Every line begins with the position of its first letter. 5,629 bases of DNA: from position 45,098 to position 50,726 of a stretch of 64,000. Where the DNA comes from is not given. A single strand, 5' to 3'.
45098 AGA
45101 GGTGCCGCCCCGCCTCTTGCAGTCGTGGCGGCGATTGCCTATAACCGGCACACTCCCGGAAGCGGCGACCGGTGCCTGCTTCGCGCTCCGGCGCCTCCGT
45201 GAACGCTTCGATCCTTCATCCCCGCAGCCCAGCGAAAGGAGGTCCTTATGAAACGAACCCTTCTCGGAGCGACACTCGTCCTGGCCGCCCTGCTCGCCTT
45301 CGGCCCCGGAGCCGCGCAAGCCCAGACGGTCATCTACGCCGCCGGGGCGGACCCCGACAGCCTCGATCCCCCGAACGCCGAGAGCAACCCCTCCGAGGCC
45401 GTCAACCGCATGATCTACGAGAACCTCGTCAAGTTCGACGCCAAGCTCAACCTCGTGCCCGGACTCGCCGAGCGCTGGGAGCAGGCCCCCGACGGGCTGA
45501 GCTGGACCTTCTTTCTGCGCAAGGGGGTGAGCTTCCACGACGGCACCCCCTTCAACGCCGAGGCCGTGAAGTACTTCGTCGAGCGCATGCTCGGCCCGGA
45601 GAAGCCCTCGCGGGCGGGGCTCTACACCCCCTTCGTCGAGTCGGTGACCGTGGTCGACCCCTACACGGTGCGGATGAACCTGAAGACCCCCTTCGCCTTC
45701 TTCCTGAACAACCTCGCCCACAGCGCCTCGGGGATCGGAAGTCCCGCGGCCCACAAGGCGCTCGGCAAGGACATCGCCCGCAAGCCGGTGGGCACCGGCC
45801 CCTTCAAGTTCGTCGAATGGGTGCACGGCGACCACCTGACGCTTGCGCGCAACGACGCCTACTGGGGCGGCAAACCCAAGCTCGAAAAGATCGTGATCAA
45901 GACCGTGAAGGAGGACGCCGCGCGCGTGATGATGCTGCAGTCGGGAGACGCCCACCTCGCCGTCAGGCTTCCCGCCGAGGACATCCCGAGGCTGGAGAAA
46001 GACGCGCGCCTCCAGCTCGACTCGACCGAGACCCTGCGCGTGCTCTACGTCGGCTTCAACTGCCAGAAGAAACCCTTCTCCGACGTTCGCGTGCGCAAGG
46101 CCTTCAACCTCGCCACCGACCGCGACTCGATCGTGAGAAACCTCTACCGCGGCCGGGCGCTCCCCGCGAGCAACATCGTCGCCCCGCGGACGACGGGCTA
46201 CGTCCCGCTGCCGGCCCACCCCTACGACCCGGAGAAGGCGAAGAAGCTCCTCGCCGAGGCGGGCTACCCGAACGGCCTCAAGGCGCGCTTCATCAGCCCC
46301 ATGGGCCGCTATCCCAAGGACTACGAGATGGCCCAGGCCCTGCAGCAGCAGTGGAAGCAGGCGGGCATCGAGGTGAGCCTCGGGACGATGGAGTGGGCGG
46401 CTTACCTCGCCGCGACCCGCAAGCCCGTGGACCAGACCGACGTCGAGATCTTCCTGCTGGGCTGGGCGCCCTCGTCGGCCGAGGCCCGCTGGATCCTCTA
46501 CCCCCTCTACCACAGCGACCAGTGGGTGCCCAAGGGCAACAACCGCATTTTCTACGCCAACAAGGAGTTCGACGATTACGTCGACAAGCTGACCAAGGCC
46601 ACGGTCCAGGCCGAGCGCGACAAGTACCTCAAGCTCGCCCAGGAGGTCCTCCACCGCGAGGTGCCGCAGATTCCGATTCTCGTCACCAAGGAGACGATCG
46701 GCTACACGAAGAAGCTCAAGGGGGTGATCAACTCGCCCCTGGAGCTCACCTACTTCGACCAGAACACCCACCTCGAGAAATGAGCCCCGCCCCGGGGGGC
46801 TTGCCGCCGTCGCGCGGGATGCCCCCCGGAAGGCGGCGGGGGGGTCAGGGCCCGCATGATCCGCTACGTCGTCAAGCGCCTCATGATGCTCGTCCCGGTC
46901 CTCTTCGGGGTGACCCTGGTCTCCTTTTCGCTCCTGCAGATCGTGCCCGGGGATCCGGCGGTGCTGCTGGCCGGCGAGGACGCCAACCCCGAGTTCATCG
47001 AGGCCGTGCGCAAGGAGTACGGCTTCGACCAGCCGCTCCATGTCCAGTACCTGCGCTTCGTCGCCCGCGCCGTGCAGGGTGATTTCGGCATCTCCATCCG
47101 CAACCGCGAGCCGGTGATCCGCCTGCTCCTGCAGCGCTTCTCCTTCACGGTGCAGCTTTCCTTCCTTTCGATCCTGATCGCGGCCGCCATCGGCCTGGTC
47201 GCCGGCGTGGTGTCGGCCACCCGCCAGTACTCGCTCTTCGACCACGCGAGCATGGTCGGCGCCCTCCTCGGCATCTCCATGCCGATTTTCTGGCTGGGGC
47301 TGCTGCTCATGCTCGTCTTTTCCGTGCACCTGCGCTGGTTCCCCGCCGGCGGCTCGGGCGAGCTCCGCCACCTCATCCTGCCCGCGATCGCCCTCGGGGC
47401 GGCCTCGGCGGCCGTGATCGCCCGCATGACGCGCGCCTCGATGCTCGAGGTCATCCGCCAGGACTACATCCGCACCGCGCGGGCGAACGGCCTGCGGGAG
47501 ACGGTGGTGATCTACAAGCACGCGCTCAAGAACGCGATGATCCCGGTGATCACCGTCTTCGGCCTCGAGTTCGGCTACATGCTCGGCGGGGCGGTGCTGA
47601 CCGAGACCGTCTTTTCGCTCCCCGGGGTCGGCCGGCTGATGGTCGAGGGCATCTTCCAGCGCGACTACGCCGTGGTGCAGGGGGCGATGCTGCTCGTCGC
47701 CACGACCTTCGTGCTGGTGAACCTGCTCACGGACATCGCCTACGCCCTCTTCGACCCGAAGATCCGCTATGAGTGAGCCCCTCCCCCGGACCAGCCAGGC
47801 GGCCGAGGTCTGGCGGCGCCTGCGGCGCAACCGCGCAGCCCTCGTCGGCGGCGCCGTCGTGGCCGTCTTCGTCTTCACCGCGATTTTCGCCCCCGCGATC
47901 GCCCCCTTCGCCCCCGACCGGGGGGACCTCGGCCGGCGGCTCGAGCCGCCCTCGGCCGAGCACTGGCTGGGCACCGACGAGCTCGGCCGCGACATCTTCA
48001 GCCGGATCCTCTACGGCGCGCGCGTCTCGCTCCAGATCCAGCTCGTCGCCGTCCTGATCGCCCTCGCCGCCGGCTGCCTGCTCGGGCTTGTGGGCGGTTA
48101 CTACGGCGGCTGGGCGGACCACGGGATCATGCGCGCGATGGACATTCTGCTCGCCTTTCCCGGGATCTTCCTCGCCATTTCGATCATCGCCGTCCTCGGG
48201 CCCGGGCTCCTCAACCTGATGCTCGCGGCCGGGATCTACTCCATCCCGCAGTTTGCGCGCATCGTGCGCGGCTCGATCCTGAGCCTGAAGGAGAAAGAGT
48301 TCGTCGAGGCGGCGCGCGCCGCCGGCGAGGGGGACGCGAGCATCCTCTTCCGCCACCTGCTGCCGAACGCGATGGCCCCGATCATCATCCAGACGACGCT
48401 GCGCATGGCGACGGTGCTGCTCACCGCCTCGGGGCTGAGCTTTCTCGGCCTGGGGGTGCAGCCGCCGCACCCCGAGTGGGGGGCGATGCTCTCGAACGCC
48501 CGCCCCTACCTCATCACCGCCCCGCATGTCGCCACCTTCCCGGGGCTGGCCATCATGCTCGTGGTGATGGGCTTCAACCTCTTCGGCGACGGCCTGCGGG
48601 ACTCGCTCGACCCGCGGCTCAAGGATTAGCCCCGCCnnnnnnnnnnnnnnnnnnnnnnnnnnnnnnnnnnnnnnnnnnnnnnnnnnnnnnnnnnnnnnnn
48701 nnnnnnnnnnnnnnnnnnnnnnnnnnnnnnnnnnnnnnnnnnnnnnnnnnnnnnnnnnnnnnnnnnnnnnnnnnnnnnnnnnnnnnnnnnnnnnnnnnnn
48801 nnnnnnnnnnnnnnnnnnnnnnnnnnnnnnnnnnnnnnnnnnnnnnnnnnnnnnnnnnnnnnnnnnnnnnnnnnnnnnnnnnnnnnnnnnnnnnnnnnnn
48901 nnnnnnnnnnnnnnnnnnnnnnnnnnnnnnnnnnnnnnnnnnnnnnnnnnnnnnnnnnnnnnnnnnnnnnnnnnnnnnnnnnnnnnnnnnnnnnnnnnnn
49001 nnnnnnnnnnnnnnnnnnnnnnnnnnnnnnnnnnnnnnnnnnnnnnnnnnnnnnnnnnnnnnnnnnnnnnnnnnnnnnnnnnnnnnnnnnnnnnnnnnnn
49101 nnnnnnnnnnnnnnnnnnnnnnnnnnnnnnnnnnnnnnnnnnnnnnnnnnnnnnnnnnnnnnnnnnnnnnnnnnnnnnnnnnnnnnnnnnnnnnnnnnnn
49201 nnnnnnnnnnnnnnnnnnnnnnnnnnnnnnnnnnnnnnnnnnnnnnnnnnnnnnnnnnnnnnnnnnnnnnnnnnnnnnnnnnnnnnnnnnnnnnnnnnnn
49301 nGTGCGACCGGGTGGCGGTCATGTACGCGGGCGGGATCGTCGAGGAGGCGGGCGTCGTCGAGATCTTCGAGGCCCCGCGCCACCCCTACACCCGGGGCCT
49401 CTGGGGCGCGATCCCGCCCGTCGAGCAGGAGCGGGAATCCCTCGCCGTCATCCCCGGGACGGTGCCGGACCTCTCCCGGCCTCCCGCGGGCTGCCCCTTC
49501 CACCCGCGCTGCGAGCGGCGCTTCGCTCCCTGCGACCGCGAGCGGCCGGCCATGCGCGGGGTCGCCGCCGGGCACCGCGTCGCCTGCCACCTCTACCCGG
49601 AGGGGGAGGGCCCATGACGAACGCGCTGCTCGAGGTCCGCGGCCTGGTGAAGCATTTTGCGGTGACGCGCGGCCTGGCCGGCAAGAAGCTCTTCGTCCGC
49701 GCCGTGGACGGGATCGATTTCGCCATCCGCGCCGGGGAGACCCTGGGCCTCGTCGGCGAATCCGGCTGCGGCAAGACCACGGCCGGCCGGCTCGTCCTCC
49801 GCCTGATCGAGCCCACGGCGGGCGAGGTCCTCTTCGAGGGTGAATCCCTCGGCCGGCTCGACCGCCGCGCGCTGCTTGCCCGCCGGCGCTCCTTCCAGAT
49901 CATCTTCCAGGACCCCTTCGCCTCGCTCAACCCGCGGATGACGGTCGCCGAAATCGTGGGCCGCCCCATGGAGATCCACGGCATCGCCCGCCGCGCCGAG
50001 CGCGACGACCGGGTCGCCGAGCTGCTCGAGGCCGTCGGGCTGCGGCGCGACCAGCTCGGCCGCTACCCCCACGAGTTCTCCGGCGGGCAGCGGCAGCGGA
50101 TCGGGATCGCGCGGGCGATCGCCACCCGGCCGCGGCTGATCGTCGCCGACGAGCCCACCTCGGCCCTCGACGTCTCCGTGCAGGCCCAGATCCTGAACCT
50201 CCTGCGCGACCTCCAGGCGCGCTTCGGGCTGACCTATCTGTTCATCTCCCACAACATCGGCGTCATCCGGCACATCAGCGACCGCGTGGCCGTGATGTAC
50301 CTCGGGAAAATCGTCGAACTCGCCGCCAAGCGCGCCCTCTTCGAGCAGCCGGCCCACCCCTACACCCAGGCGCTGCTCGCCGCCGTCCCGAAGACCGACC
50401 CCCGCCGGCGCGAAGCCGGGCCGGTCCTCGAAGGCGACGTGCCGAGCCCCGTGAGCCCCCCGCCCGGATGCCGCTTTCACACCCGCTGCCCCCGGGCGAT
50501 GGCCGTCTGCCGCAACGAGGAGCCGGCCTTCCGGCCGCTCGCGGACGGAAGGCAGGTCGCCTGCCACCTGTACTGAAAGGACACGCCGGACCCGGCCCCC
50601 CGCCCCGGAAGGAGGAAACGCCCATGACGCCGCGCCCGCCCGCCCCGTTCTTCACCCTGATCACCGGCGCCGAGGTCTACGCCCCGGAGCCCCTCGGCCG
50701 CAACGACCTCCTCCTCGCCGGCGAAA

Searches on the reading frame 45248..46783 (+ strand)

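Call 8: search_protein_families(library=pfam, proteins=[window:45248-46783:+])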
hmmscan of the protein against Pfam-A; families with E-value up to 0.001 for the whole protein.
window:45248-46783:+ (511 aa): 1 family
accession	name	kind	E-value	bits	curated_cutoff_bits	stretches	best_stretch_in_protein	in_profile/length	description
PF00496.27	SBP_bac_5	-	4.1e-110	368.8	32.4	1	69-425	2-365/368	Bacterial extracellular solute-binding proteins, family 5 Middle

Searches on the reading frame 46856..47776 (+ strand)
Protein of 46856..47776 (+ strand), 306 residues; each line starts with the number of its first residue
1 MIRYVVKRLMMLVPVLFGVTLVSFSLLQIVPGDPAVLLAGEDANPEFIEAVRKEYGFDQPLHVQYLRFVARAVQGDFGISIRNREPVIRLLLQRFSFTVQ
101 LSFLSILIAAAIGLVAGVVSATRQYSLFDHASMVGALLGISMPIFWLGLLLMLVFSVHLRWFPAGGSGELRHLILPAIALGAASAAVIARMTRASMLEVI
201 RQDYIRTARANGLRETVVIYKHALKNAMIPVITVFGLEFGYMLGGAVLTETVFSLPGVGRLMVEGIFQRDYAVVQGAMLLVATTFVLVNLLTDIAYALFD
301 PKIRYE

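Call 35: search_protein_families(library=pfam, proteins=[window:46856-47776:+], max_evalue=0.00001)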
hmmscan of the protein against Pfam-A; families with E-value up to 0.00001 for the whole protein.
window:46856-47776:+ (306 aa): 2 families
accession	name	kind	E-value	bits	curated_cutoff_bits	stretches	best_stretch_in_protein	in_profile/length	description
PF00528.27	BPD_transp_1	-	8.5e-42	143.4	26.4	1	113-304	1-183/184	Binding-protein-dependent transport system inner membrane component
PF19300.4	BPD_transp_1_N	-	2.4e-16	60.4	23.8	1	1-101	1-113/114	Binding-prot-dependent transport system membrane comp, N-term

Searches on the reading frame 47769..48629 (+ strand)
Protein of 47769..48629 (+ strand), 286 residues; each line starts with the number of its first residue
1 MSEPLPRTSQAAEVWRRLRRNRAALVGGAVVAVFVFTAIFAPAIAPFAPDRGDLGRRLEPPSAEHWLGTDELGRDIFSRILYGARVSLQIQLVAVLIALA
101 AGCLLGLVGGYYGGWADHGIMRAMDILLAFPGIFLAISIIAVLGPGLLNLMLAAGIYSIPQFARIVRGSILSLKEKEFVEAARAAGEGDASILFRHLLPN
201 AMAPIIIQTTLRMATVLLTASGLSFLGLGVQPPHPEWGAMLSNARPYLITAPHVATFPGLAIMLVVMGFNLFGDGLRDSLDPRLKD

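Call 35: search_protein_families(library=pfam, proteins=[window:47769-48629:+], max_evalue=0.00001)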
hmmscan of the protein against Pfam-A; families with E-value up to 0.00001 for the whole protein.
window:47769-48629:+ (286 aa): 2 families
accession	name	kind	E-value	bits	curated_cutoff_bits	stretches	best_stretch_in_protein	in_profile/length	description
PF00528.27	BPD_transp_1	-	5.2e-31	108.2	26.4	1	103-285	2-183/184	Binding-protein-dependent transport system inner membrane component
PF12911.12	OppC_N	-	2.7e-16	59.6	23.9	1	9-61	1-53/53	N-terminal TM domain of oligopeptide transport permease C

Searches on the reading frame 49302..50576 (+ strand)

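Call 35: search_protein_families(library=pfam, proteins=[window:49302-50576:+], max_evalue=0.00001)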
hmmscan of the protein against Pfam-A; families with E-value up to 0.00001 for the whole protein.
window:49302-50576:+ (424 aa): 2 families
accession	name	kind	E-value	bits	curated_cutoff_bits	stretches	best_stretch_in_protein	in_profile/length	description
PF00005.33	ABC_tran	-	2.5e-32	112.8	25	1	136-287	2-137/137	ABC transporter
PF08352.17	oligo_HPY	-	7.1e-20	71.6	27.1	1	338-403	1-65/65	Oligopeptide/dipeptide transporter, C-terminal region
